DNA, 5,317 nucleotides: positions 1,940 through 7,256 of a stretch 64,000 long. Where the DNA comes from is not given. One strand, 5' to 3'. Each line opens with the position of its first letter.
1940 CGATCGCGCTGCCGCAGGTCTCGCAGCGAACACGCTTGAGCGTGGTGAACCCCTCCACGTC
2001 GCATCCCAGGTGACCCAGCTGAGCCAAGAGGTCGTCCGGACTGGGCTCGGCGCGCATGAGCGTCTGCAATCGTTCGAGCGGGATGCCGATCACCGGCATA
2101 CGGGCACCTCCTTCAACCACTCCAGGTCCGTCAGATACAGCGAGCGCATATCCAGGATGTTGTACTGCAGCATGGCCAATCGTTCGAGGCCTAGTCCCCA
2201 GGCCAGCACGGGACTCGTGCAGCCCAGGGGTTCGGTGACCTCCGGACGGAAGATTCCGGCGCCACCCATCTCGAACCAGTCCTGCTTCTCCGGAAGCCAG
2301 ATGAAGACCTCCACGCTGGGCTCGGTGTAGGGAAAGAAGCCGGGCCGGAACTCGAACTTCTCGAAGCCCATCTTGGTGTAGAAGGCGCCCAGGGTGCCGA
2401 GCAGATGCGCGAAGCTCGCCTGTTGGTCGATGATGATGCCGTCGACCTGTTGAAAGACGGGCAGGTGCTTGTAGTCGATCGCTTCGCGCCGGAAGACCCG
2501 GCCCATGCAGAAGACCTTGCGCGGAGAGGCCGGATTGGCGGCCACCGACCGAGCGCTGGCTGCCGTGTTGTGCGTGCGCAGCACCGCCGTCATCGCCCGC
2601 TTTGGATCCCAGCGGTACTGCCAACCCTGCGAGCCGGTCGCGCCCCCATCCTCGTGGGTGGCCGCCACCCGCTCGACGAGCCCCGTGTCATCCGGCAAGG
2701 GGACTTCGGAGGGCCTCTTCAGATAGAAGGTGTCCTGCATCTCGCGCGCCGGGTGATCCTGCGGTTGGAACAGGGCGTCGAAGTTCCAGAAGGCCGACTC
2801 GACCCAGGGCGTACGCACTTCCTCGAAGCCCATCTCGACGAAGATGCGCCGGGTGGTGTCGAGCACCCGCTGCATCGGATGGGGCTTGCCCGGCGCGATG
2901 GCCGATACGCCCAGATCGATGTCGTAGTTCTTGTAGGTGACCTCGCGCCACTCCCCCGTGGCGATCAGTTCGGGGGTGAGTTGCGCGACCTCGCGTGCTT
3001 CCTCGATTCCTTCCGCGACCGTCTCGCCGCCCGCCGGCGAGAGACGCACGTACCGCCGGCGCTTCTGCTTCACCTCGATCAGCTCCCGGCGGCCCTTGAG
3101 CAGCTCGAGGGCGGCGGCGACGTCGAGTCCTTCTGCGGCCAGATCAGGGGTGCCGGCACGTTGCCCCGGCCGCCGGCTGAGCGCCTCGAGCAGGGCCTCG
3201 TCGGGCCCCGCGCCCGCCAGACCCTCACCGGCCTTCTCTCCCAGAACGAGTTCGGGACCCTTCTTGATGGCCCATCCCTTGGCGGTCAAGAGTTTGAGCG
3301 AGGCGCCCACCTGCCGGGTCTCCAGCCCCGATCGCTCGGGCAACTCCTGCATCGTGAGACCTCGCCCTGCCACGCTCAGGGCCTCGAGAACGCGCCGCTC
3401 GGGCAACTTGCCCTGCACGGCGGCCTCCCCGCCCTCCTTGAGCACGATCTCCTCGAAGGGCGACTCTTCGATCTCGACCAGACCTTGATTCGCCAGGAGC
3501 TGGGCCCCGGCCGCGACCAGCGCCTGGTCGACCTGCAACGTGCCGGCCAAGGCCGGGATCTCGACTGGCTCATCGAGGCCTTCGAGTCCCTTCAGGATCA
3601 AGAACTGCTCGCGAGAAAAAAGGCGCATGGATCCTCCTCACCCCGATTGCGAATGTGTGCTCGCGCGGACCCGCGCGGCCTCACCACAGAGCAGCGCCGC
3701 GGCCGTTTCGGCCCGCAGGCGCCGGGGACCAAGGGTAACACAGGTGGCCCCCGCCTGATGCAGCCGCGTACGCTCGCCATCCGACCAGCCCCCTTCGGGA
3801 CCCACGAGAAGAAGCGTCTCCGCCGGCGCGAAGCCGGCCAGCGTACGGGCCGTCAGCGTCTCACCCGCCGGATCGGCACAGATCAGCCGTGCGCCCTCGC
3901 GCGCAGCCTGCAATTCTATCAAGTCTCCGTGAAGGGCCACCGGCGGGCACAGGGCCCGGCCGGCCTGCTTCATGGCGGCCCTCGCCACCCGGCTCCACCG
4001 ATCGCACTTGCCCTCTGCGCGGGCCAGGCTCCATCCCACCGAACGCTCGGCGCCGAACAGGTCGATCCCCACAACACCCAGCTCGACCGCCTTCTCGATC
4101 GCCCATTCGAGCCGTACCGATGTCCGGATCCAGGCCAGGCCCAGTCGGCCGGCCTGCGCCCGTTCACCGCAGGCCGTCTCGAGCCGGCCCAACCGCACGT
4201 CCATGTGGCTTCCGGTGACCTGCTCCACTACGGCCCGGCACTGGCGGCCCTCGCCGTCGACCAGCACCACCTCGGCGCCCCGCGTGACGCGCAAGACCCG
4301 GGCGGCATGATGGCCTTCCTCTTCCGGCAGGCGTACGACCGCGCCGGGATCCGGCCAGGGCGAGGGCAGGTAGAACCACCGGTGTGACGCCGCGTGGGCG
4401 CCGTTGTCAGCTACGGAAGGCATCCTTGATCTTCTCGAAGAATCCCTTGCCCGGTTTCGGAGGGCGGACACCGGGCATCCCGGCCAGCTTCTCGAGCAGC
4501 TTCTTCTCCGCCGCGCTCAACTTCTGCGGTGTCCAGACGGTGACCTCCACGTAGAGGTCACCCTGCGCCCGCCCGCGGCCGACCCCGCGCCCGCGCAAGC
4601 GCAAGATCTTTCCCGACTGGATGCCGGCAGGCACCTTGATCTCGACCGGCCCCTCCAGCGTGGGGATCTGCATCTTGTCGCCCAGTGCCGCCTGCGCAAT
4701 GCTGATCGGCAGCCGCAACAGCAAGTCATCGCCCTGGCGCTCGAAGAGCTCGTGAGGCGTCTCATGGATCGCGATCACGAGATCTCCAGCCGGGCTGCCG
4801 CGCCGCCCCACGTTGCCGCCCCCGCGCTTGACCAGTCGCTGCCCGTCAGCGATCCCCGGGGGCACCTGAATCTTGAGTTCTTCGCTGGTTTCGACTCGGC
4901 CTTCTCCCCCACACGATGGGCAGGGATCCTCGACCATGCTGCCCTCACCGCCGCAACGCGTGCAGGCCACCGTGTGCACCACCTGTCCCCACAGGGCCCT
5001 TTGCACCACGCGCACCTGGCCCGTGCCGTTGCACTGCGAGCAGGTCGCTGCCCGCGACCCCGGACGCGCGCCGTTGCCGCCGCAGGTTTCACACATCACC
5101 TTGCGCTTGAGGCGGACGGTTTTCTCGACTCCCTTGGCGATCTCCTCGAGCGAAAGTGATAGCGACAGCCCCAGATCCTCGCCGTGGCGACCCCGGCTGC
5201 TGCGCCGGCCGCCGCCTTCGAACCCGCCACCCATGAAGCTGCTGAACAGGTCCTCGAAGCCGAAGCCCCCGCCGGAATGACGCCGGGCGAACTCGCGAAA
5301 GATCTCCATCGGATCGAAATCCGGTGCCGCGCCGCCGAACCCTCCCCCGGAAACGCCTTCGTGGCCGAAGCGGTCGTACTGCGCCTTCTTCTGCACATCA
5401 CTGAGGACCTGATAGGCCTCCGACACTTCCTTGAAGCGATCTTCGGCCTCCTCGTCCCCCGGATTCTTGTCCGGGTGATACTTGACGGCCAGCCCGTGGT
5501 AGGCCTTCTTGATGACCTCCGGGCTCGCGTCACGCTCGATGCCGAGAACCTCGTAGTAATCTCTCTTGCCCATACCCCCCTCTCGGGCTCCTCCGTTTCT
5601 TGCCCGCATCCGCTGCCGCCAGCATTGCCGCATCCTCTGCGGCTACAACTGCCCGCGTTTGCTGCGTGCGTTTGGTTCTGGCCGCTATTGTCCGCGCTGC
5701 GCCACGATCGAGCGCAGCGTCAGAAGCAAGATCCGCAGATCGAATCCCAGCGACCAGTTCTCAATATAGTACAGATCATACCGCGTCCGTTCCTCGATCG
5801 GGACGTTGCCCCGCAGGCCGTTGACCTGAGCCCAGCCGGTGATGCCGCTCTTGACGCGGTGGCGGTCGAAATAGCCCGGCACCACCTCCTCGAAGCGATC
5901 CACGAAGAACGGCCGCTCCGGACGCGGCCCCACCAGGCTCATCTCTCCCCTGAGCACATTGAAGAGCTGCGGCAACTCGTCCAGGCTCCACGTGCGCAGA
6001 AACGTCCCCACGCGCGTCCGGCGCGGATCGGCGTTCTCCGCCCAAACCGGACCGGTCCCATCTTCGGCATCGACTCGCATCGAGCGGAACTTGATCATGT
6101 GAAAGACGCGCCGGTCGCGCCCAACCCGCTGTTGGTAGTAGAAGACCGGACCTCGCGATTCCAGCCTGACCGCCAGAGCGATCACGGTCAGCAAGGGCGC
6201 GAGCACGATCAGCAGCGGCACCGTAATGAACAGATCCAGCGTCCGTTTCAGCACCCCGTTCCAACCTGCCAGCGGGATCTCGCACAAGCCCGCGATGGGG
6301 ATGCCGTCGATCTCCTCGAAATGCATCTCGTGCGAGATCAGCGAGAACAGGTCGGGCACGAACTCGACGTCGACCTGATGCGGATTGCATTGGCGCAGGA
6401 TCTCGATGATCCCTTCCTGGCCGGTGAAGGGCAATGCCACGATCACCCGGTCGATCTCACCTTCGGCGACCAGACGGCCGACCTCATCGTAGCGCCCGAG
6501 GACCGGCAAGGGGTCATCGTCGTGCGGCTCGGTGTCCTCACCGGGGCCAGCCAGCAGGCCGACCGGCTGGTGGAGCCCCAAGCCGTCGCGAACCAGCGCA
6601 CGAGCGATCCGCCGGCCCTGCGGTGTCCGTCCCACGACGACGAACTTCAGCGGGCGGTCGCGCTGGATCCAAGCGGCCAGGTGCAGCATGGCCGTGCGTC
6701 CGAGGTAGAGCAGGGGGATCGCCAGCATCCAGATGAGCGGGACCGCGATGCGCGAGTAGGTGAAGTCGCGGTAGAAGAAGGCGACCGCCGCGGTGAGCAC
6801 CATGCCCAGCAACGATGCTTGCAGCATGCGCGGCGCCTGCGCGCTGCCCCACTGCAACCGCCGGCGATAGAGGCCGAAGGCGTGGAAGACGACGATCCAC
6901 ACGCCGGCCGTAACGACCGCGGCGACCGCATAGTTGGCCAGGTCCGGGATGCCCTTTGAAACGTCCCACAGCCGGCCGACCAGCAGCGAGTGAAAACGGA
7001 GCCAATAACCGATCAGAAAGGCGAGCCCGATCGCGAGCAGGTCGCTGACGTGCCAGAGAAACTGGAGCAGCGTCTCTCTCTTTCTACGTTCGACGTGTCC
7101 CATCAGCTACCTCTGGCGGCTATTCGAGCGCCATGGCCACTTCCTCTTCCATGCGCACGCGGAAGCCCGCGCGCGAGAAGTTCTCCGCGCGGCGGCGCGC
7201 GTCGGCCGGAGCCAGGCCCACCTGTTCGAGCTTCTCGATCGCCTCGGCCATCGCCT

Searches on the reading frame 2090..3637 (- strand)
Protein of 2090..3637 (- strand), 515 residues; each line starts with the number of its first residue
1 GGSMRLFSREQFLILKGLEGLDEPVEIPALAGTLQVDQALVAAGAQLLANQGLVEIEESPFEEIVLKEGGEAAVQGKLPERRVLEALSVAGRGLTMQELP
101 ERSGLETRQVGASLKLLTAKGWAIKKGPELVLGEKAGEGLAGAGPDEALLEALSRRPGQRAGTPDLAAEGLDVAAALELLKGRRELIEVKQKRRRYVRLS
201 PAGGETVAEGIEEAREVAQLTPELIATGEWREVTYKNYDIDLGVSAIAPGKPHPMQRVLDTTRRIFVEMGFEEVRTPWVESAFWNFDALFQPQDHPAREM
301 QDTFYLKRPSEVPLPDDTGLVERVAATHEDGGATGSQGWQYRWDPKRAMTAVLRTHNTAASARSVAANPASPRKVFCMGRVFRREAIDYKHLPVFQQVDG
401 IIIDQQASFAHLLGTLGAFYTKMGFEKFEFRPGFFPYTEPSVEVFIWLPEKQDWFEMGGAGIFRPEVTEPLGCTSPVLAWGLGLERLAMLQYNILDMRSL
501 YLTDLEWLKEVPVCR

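Call 22: search_protein_families(library=pfam, proteins=[window:2090-3637:-], max_evalue=0.001)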
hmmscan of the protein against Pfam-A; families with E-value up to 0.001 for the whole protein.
window:2090-3637:- (515 aa): 4 families
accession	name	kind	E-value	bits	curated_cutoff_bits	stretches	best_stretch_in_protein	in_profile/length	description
PF01409.25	tRNA-synt_2d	-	2.1e-88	296.4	19.8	1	238-510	2-245/246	tRNA synthetases class II core domain (F)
PF12802.13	MarR_2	-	2.1e-07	31.4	27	0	79-125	6-52/61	MarR family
PF00152.25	tRNA-synt_2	-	8.8e-05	22.1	25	0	373-399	92-118/308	tRNA synthetases class II (D, K and N)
PF17759.6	tRNA_synthFbeta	-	0.00013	21.9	22.4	0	345-479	66-209/214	Phenylalanyl tRNA synthetase beta chain CLM domain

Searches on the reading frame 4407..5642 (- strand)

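Call 22: search_protein_families(library=pfam, proteins=[window:4407-5642:-], max_evalue=0.001)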
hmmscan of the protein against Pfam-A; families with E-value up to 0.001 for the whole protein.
window:4407-5642:- (411 aa): 3 families
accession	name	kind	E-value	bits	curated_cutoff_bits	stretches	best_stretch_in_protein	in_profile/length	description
PF01556.23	DnaJ_C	-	1.2e-45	155.7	26.6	1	160-372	4-152/152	DnaJ C terminal domain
PF00226.36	DnaJ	-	1.6e-27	95.8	27.8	1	28-90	1-63/63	DnaJ domain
PF00684.25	DnaJ_CXXCXGXG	-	1.7e-15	57.5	32.7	1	184-248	1-65/65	DnaJ central domain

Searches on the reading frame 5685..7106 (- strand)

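Call 22: search_protein_families(library=pfam, proteins=[window:5685-7106:-], max_evalue=0.001)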
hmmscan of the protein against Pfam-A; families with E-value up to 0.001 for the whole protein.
window:5685-7106:- (473 aa): 2 families
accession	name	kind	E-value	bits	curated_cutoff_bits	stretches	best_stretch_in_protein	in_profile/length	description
PF02397.22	Bac_transf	-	1.9e-67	226.7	27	1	287-468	1-178/179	Bacterial sugar transferase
PF13727.12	CoA_binding_3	-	1.5e-18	67.9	25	1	75-251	1-175/175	CoA-binding domain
